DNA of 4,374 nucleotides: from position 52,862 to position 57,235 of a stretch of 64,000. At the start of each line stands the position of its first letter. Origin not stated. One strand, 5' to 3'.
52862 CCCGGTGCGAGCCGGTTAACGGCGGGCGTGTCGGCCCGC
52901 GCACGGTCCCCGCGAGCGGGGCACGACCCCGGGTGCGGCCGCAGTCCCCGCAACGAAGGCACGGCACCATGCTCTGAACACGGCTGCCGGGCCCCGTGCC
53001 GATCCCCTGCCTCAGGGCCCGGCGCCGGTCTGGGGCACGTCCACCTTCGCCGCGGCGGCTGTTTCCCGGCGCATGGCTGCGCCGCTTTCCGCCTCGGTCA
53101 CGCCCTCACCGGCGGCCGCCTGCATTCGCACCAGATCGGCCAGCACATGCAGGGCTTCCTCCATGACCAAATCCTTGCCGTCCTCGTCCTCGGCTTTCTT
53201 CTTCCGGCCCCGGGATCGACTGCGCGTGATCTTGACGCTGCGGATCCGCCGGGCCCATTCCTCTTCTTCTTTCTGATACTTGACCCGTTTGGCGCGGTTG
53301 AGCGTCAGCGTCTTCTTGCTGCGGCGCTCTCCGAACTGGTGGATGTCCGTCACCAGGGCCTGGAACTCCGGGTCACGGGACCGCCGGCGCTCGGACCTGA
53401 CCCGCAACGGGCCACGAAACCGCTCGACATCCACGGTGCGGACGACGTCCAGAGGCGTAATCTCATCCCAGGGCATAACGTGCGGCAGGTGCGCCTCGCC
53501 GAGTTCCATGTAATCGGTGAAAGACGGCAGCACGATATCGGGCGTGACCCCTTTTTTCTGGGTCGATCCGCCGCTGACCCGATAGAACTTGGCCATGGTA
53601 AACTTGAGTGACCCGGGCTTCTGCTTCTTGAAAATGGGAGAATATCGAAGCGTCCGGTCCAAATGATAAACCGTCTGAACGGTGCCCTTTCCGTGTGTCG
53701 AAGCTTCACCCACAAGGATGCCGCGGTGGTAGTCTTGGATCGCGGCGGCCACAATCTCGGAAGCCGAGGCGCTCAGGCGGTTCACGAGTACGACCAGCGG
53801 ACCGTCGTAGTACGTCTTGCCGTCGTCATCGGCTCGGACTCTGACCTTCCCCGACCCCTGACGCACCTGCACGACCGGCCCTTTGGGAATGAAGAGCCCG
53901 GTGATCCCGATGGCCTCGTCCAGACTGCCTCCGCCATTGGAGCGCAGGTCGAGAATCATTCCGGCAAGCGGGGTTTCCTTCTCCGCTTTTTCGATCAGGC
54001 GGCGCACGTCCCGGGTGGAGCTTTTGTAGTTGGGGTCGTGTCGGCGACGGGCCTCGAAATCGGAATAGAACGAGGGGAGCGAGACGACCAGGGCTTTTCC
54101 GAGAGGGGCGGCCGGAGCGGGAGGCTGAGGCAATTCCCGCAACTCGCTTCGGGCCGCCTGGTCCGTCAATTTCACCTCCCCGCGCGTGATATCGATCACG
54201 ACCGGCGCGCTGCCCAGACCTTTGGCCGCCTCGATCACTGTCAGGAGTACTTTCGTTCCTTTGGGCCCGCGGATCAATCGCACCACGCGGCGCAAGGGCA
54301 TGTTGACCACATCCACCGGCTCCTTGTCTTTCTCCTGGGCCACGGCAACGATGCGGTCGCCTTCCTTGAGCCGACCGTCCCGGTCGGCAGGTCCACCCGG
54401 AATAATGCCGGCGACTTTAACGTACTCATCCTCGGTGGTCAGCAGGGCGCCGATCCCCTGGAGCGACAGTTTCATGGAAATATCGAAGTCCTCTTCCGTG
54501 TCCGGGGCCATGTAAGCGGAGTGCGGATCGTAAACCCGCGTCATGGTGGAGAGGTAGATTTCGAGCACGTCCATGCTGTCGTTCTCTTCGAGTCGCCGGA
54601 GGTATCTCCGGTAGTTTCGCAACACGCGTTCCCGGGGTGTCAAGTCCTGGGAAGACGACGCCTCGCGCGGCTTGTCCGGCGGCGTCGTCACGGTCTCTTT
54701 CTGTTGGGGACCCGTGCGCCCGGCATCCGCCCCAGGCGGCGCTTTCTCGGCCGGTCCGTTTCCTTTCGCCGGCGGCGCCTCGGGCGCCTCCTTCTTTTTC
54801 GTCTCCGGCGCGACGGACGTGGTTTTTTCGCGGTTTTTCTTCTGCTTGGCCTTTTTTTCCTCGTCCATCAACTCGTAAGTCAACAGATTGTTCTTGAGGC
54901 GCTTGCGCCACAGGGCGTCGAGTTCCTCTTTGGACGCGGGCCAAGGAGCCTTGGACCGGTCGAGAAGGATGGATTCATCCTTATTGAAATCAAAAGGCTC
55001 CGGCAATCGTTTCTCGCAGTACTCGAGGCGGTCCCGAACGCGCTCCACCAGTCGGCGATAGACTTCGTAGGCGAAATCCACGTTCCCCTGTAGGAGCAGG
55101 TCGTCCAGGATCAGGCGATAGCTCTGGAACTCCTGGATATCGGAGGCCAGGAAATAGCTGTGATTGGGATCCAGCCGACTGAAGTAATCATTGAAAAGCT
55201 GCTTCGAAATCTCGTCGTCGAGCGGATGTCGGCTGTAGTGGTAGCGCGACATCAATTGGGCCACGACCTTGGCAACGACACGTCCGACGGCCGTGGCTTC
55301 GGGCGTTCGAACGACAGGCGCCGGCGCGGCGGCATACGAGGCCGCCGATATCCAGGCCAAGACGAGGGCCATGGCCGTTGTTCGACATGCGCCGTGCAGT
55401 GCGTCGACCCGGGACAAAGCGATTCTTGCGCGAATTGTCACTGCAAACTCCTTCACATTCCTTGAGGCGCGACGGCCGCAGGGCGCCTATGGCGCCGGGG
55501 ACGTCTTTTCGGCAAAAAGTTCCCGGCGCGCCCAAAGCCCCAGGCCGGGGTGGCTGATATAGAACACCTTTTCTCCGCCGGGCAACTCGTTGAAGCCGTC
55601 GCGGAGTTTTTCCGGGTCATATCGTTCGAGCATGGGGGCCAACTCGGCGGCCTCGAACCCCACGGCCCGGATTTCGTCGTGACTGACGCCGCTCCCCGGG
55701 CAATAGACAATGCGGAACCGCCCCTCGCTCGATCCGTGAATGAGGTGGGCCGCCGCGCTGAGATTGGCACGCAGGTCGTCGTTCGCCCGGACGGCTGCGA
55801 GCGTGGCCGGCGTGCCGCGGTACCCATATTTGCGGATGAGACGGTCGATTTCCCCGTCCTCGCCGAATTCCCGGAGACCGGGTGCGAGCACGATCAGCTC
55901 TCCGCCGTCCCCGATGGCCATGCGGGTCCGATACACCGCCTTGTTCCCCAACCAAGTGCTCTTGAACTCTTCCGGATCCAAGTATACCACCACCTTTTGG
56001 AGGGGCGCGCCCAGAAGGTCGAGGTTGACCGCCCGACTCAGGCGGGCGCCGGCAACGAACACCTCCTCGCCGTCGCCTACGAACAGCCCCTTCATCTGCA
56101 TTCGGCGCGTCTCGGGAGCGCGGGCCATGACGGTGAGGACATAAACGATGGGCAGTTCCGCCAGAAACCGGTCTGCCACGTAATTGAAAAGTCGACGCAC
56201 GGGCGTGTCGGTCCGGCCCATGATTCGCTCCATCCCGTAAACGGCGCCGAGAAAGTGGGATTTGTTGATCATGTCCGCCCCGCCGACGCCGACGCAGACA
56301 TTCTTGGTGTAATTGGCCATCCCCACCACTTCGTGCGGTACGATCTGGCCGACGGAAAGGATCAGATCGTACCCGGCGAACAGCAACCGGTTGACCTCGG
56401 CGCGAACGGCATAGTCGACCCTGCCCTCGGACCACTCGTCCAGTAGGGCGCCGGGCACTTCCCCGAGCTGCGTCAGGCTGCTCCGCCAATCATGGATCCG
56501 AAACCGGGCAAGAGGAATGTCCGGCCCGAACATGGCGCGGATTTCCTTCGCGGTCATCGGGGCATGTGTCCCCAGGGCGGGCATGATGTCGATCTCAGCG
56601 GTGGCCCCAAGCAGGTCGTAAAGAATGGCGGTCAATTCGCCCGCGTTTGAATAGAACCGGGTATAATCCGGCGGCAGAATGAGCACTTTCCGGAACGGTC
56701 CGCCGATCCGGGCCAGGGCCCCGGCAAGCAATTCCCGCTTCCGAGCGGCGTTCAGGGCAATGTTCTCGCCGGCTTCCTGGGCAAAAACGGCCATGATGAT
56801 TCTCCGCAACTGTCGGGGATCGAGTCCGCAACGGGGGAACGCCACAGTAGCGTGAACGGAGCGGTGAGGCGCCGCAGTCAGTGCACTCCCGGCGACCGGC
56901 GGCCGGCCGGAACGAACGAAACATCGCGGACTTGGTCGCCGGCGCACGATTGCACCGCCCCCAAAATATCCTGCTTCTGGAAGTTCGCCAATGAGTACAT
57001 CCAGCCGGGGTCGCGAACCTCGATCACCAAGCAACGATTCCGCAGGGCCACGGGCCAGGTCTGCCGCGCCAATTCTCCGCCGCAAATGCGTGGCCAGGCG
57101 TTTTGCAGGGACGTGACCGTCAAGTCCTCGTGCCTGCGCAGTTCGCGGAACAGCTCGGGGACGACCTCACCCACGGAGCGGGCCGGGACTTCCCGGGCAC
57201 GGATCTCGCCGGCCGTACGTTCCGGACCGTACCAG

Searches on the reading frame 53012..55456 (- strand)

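Call 50: search_protein_families(library=pfam, proteins=[window:53012-55456:-], max_evalue=0.001)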
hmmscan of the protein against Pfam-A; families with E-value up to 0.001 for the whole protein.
window:53012-55456:- (814 aa): 5 families
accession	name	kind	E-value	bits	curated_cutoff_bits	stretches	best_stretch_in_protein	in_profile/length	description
PF17804.6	TSP_NTD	-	2.2e-57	194.7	26.4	2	66-212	2-148/188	Tail specific protease N-terminal domain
PF03572.23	Peptidase_S41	-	1.4e-43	148.8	24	1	458-642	5-164/165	Peptidase family S41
PF11818.13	DUF3340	-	1.4e-22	80.9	28.6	1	648-776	2-154/155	C-terminal domain of tail specific protease (DUF3340)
PF00595.29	PDZ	-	6.9e-11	42.8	23.2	1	331-407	8-80/81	PDZ domain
PF17820.7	PDZ_6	-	1.1e-06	28.8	27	1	348-408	2-53/54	PDZ domain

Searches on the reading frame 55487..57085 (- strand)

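Call 50: search_protein_families(library=pfam, proteins=[window:55487-57085:-], max_evalue=0.001)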
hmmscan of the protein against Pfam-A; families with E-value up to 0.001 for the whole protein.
window:55487-57085:- (532 aa): 1 family
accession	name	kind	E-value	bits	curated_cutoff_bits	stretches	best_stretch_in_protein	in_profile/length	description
PF09861.14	Lar_N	-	6.1e-13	48.9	23.3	1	121-279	44-194/204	Lactate racemase N-terminal domain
